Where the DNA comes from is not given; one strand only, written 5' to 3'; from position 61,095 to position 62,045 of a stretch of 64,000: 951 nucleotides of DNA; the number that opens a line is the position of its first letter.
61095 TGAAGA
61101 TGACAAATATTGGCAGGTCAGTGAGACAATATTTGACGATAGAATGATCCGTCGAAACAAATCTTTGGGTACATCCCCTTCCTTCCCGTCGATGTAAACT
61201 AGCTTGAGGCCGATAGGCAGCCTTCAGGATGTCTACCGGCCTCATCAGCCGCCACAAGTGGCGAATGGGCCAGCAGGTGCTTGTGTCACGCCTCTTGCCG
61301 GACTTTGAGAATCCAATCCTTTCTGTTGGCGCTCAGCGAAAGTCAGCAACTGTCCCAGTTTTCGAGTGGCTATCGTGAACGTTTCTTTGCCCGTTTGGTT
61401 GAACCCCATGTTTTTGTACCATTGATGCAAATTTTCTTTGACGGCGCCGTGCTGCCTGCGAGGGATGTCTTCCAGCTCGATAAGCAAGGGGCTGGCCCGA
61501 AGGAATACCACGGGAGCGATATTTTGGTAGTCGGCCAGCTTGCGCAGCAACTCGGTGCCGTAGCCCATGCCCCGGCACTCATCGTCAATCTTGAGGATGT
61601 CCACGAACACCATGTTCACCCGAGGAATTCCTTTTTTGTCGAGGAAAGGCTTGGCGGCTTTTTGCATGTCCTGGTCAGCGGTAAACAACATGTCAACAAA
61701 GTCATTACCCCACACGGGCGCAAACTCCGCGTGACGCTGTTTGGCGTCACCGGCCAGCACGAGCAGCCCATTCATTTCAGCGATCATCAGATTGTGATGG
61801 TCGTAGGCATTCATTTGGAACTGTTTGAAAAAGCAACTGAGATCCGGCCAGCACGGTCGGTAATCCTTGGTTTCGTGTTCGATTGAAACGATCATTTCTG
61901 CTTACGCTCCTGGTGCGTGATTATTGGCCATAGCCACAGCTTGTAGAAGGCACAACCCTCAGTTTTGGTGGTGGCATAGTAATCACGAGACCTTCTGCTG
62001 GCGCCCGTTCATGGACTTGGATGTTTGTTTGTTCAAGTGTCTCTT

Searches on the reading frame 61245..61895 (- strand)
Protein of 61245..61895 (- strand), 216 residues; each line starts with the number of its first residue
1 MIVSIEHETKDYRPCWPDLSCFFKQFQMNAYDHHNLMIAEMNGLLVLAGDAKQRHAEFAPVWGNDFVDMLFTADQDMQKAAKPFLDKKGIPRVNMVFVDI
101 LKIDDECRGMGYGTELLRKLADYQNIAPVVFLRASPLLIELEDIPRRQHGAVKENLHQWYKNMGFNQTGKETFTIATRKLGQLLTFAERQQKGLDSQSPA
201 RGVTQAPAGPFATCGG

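Call 54: search_protein_families(library=pfam, proteins=[window:61245-61895:-], max_evalue=0.001)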
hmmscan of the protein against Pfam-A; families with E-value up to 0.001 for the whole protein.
window:61245-61895:- (216 aa): 1 family
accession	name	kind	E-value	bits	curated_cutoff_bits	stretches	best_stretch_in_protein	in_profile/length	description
PF13508.13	Acetyltransf_7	-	0.0006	20.6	27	0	102-166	35-83/84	Acetyltransferase (GNAT) domain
